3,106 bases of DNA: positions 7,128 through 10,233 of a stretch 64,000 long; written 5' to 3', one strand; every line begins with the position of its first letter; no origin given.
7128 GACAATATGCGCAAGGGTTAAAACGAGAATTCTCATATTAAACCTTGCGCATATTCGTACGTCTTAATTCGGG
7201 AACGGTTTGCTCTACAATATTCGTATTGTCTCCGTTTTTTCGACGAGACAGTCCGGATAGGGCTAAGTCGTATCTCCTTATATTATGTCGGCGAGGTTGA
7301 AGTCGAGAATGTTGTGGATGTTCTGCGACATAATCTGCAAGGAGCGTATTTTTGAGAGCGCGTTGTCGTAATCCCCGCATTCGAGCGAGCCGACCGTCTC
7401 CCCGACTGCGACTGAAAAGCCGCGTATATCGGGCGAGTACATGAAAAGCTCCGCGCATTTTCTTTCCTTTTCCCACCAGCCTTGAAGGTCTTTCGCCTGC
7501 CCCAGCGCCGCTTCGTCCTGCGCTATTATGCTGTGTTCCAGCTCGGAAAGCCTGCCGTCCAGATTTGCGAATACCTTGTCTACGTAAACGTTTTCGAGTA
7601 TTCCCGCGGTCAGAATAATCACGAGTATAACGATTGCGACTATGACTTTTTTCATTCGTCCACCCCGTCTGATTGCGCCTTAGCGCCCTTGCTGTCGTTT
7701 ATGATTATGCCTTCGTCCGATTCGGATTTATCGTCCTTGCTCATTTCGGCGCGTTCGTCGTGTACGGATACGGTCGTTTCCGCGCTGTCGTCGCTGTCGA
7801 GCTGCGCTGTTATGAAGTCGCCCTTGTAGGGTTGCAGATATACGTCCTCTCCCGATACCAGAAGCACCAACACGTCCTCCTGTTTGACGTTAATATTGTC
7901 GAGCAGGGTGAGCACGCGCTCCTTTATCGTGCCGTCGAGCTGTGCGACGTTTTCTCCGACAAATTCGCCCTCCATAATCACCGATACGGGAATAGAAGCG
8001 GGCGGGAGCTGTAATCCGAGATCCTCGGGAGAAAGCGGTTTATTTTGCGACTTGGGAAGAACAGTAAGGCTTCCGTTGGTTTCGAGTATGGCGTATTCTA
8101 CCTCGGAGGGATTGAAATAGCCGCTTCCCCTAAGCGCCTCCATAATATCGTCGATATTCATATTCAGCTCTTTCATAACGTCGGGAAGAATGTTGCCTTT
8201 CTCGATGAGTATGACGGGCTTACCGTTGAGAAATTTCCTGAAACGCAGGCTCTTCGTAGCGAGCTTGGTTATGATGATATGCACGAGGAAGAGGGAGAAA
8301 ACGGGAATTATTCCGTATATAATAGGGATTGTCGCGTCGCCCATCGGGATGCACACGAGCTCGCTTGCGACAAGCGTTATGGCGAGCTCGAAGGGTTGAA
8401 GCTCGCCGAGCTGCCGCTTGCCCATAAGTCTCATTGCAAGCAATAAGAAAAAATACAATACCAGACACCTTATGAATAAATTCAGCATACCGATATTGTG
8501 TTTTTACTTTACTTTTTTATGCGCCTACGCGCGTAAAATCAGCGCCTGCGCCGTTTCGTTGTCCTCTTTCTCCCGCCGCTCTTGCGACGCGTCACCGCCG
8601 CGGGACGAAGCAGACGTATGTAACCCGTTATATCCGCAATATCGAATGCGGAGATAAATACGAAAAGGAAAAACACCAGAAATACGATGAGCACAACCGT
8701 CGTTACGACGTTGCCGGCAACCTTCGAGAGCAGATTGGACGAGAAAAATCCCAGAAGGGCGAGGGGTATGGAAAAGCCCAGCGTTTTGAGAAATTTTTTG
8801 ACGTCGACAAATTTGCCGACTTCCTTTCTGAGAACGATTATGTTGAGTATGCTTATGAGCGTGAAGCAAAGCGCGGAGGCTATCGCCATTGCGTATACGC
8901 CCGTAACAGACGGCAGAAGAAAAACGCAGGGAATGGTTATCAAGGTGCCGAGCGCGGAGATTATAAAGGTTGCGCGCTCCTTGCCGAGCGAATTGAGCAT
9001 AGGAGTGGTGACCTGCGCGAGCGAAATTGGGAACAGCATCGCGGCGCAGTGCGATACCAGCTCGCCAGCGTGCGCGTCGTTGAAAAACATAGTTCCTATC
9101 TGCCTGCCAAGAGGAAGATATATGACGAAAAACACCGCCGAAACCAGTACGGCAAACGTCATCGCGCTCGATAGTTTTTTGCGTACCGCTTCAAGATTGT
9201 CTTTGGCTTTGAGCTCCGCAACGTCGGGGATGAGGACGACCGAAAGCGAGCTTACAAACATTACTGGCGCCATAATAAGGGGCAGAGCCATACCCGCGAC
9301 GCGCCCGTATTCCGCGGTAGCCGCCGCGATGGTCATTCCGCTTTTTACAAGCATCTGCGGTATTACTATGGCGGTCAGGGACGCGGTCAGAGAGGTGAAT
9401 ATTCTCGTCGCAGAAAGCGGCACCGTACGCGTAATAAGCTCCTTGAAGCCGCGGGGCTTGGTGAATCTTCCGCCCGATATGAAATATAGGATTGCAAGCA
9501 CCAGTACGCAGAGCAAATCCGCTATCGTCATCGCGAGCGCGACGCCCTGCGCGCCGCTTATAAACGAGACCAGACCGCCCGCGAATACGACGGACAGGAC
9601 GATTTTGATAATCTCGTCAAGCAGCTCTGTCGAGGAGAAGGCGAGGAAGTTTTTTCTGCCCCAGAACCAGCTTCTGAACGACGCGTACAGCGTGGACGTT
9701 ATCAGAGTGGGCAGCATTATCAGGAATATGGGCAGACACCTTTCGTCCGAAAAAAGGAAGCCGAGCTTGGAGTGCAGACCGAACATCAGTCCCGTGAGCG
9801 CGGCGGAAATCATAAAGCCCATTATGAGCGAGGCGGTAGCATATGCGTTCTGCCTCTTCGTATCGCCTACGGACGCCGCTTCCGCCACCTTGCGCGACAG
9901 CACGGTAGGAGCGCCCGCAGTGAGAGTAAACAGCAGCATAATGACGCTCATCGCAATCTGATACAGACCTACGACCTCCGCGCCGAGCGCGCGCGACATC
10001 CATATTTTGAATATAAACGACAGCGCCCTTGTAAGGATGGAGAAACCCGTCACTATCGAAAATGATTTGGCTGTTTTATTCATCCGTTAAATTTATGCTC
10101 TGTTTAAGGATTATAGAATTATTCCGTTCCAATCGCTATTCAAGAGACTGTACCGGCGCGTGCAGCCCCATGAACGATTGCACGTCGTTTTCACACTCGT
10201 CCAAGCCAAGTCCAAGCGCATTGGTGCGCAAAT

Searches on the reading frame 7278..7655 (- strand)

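Call 27: search_protein_families(library=ncbifam, proteins=[window:7278-7655:-], max_evalue=0.001)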
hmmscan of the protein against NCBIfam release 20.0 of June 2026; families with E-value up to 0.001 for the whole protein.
window:7278-7655:- (125 aa): 0 families

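Call 37: search_protein_families(library=pfam, proteins=[window:7278-7655:-], max_evalue=0.01)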
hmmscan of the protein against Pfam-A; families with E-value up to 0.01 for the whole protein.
window:7278-7655:- (125 aa): 1 family
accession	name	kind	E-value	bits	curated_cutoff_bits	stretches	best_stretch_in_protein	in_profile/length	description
PF14276.11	DUF4363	-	3.2e-08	33.9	27.5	1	20-122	2-105/107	Domain of unknown function (DUF4363)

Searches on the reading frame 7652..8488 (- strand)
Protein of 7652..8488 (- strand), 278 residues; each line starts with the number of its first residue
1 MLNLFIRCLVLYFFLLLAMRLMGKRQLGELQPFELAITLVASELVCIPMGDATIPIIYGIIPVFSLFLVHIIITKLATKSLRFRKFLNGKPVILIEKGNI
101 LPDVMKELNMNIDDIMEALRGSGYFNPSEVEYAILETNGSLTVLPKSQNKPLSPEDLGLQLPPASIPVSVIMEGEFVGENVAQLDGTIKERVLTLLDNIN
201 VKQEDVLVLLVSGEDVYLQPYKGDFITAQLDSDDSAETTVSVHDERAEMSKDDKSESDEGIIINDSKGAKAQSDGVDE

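Call 27: search_protein_families(library=ncbifam, proteins=[window:7652-8488:-], max_evalue=0.001)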
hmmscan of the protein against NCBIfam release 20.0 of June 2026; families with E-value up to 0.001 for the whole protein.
window:7652-8488:- (278 aa): 0 families

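Call 37: search_protein_families(library=pfam, proteins=[window:7652-8488:-], max_evalue=0.01)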
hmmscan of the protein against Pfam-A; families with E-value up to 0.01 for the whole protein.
window:7652-8488:- (278 aa): 1 family
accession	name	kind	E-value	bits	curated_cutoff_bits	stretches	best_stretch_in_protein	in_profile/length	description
PF04239.17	DUF421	-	4.3e-29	101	23.6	1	79-207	2-124/129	YetF C-terminal domain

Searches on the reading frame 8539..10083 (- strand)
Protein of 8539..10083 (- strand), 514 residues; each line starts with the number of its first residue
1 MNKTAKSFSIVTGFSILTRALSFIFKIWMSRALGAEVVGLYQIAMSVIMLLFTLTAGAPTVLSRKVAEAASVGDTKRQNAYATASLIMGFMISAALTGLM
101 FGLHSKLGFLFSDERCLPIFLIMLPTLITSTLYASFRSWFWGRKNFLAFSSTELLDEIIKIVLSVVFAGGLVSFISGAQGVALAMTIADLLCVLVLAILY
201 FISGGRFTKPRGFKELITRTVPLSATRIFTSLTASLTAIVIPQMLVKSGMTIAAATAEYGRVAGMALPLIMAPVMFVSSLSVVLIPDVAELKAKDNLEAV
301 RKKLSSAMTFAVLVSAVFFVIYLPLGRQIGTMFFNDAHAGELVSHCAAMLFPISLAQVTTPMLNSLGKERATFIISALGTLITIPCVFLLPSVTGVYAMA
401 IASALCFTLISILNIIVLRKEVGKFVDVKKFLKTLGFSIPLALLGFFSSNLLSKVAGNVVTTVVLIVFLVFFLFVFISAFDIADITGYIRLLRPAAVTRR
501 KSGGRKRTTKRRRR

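Call 27: search_protein_families(library=ncbifam, proteins=[window:8539-10083:-], max_evalue=0.001)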
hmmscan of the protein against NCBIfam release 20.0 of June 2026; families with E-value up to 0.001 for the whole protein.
window:8539-10083:- (514 aa): 3 families
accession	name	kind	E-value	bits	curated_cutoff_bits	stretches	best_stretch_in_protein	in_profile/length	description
TIGR02900.1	spore_V_B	equivalog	5.3e-61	206.9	372.3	1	14-476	11-487/488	stage V sporulation protein B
TIGR01695.1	murJ_mviN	equivalog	8.4e-10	38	235.55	1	5-482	3-498/506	murein biosynthesis integral membrane protein MurJ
TIGR00797.1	matE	subfamily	1.6e-05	24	147.4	0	264-435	32-217/396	MATE family efflux transporter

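Call 37: search_protein_families(library=pfam, proteins=[window:8539-10083:-], max_evalue=0.01)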
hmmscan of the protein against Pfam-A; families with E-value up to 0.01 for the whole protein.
window:8539-10083:- (514 aa): 3 families
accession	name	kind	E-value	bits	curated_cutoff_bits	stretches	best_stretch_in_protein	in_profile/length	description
PF01943.22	Polysacc_synt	-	6.5e-15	55.7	28.2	2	6-290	3-272/274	Polysaccharide biosynthesis protein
PF03023.19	MurJ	-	2.3e-08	33.6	27.4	1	29-463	1-444/451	Lipid II flippase MurJ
PF01554.23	MatE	-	2.4e-08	34.2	24.9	2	264-387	32-159/161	MatE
